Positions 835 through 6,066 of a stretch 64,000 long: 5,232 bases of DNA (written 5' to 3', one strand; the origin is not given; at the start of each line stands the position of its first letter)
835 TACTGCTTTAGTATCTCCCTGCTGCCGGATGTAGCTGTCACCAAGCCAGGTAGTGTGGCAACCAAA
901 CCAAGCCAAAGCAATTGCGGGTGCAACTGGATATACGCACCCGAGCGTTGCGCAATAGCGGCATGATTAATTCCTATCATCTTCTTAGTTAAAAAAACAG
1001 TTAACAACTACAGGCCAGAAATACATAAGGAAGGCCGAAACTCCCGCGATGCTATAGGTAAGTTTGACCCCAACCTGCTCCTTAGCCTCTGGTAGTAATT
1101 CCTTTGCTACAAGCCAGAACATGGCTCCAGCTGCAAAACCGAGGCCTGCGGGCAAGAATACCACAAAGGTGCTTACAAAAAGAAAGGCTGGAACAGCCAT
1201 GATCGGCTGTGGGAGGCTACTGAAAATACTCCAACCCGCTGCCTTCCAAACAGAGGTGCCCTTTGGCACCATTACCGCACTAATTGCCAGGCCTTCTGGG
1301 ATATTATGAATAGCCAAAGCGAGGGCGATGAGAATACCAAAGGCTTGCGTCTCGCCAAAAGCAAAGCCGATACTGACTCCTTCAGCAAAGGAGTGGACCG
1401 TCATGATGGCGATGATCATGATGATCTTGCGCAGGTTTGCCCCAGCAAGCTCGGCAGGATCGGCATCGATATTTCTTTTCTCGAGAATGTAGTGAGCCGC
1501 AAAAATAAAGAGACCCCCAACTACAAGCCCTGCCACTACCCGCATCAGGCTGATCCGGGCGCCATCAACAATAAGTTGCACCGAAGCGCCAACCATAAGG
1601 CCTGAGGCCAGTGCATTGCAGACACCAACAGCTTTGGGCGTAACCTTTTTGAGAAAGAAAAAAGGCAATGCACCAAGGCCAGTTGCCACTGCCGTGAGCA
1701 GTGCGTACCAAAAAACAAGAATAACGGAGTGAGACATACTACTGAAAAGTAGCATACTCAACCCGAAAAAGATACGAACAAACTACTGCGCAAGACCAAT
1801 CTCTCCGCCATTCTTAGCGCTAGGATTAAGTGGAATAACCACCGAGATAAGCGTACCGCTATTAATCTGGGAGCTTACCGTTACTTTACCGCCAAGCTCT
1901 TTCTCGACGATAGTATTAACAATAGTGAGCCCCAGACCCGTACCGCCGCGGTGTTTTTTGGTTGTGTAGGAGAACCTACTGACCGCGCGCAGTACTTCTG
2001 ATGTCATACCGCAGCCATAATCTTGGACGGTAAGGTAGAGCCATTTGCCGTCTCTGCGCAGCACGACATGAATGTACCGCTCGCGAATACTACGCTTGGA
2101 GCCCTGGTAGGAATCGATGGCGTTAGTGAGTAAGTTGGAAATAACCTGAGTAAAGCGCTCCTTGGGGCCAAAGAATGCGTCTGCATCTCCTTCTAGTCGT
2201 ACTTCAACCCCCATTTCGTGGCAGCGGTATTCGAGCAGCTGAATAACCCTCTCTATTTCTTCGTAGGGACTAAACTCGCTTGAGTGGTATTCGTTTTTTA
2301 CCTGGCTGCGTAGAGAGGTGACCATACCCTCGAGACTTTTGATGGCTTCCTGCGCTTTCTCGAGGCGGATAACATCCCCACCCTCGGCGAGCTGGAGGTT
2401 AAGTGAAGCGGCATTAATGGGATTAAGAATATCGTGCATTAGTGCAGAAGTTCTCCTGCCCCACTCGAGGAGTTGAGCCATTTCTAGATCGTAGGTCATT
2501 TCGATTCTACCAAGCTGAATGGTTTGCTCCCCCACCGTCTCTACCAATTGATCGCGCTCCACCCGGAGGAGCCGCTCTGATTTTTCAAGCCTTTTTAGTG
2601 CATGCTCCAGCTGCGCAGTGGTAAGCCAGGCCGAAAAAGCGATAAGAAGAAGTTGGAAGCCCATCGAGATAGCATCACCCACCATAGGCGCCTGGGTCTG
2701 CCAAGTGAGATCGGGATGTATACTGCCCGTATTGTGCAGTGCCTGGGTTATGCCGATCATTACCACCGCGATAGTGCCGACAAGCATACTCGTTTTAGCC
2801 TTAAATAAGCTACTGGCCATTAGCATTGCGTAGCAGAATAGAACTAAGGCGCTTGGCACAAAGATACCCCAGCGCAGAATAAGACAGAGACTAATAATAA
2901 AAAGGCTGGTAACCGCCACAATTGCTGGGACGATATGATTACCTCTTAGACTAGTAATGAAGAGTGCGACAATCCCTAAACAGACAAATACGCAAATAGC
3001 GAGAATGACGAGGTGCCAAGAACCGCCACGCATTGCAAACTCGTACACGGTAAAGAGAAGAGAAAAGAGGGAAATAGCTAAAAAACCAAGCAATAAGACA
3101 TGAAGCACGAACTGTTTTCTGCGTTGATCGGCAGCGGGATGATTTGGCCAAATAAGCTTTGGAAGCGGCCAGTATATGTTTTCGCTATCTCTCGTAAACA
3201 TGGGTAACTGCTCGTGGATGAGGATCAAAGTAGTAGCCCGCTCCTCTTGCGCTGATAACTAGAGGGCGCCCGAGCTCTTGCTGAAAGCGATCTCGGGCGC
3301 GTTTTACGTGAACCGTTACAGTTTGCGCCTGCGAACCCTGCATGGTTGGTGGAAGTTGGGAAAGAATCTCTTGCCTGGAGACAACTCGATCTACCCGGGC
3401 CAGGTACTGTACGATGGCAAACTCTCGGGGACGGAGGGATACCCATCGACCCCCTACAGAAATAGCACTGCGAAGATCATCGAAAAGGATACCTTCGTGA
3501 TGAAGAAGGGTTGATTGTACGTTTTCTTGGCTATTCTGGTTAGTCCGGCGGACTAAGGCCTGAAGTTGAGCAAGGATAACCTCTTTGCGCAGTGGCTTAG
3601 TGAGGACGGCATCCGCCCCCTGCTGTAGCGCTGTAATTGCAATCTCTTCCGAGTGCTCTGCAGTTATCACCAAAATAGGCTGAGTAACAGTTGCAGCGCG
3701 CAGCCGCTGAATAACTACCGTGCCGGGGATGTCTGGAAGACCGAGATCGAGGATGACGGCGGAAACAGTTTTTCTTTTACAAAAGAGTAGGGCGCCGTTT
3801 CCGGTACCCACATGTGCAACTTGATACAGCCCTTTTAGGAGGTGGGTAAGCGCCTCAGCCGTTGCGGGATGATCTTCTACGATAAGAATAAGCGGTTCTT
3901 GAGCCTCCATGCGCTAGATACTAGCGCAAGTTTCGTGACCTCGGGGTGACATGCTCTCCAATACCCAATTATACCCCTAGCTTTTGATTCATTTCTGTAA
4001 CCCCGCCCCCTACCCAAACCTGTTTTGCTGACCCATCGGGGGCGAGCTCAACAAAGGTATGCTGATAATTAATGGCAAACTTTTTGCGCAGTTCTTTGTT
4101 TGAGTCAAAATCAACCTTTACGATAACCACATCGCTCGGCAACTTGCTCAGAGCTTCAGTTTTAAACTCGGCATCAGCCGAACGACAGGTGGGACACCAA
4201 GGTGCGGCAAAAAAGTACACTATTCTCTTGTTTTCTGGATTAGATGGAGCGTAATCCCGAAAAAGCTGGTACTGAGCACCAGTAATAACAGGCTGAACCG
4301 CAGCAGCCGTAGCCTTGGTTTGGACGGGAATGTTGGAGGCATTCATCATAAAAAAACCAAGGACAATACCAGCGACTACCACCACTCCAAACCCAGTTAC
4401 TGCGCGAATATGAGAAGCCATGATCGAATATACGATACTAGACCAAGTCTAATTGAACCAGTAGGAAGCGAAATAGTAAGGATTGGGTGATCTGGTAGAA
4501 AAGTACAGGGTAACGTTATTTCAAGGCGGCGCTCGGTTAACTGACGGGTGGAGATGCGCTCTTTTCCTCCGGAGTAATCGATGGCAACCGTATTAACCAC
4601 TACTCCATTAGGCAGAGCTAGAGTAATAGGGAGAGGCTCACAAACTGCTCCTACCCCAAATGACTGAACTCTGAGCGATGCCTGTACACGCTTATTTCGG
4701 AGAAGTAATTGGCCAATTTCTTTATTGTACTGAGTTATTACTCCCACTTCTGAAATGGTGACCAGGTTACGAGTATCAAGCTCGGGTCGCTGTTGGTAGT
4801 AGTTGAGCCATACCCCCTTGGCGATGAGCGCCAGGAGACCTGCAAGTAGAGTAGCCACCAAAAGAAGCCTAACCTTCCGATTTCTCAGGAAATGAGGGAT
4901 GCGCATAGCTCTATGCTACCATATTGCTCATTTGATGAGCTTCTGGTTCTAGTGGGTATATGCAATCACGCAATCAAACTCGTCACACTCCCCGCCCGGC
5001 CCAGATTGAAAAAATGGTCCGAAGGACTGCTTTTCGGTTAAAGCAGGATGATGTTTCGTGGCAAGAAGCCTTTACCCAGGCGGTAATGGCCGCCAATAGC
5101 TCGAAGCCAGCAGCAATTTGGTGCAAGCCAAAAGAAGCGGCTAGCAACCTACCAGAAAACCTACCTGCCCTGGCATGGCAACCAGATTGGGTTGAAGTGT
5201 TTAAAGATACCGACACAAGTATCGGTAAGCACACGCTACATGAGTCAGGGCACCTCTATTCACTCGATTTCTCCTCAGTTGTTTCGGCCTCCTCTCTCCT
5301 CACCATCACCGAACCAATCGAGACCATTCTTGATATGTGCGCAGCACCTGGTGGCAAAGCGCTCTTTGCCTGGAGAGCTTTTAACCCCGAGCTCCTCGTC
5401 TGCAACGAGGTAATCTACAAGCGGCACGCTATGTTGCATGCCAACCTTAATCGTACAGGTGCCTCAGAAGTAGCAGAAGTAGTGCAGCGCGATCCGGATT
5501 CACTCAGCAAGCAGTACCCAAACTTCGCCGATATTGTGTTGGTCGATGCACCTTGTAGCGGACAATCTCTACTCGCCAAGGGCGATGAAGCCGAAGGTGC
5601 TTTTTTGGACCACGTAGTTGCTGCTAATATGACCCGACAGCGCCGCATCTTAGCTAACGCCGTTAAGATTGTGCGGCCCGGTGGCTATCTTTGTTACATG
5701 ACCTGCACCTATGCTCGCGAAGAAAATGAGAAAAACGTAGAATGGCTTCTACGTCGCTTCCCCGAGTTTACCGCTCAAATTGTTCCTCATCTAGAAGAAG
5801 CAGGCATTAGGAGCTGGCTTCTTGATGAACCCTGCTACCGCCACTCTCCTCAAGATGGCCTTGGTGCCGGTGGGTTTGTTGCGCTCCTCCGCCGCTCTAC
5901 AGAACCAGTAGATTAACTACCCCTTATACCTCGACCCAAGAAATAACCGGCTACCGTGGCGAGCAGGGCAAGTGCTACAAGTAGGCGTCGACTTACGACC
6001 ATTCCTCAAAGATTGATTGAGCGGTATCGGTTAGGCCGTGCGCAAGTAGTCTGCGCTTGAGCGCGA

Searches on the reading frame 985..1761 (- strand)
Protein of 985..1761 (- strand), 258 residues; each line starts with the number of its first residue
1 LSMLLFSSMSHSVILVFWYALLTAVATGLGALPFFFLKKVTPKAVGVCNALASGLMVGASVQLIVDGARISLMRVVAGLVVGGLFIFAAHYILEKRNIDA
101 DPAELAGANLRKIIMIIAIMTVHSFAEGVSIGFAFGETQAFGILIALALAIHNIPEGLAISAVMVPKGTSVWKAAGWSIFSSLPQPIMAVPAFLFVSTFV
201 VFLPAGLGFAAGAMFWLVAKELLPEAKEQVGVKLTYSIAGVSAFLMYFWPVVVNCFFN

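Call 36: search_protein_families(library=pfam, proteins=[window:985-1761:-], max_evalue=0.00001)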
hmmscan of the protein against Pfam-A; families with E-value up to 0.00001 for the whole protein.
window:985-1761:- (258 aa): 1 family
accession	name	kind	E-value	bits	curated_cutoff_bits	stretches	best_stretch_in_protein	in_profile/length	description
PF02535.28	Zip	-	1.9e-14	54.1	35.1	1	100-230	166-299/323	ZIP Zinc transporter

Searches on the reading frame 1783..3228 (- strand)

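Call 22: search_protein_families(library=pfam, proteins=[window:1783-3228:-], max_evalue=0.00001)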
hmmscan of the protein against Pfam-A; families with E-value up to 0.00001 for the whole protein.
window:1783-3228:- (481 aa): 2 families
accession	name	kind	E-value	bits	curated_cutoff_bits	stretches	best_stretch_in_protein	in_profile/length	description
PF02518.31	HATPase_c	-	1.3e-21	77.5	26.4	1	357-468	4-110/111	Histidine kinase-, DNA gyrase B-, and HSP90-like ATPase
PF14501.12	HATPase_c_5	-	1.2e-07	32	22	1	359-453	6-90/102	GHKL domain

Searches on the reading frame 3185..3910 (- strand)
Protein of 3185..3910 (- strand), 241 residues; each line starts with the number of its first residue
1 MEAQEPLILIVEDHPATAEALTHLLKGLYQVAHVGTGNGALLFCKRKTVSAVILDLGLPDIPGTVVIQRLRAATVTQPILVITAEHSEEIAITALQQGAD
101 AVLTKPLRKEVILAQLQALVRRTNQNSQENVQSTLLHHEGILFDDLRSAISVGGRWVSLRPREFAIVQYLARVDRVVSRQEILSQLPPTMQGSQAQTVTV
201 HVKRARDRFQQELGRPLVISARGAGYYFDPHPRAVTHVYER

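Call 36: search_protein_families(library=pfam, proteins=[window:3185-3910:-], max_evalue=0.00001)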
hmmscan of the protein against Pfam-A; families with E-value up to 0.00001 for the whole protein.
window:3185-3910:- (241 aa): 2 families
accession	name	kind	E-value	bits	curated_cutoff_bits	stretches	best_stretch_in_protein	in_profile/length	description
PF00072.30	Response_reg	-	1.8e-21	76.8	30.2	1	8-116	1-110/111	Response regulator receiver domain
PF00486.34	Trans_reg_C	-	1.2e-11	44.9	26.2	1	157-228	4-77/77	Transcriptional regulatory protein, C terminal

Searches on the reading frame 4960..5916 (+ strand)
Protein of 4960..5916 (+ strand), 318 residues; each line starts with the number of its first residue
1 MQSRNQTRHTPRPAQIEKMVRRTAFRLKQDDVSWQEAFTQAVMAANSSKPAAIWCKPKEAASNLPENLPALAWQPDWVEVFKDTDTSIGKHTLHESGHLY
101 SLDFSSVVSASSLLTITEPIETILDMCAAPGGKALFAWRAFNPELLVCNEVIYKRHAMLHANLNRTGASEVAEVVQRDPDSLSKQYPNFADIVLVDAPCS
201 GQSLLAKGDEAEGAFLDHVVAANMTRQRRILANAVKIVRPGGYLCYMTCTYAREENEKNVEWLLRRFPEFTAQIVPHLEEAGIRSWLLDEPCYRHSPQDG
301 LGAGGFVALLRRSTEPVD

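Call 36: search_protein_families(library=pfam, proteins=[window:4960-5916:+], max_evalue=0.00001)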
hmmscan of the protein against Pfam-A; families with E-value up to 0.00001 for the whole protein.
window:4960-5916:+ (318 aa): 1 family
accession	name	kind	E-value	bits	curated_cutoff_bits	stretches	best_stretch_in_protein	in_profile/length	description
PF01189.24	Methyltr_RsmB-F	-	7.2e-28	98.1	27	1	120-284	9-174/199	16S rRNA methyltransferase RsmB/F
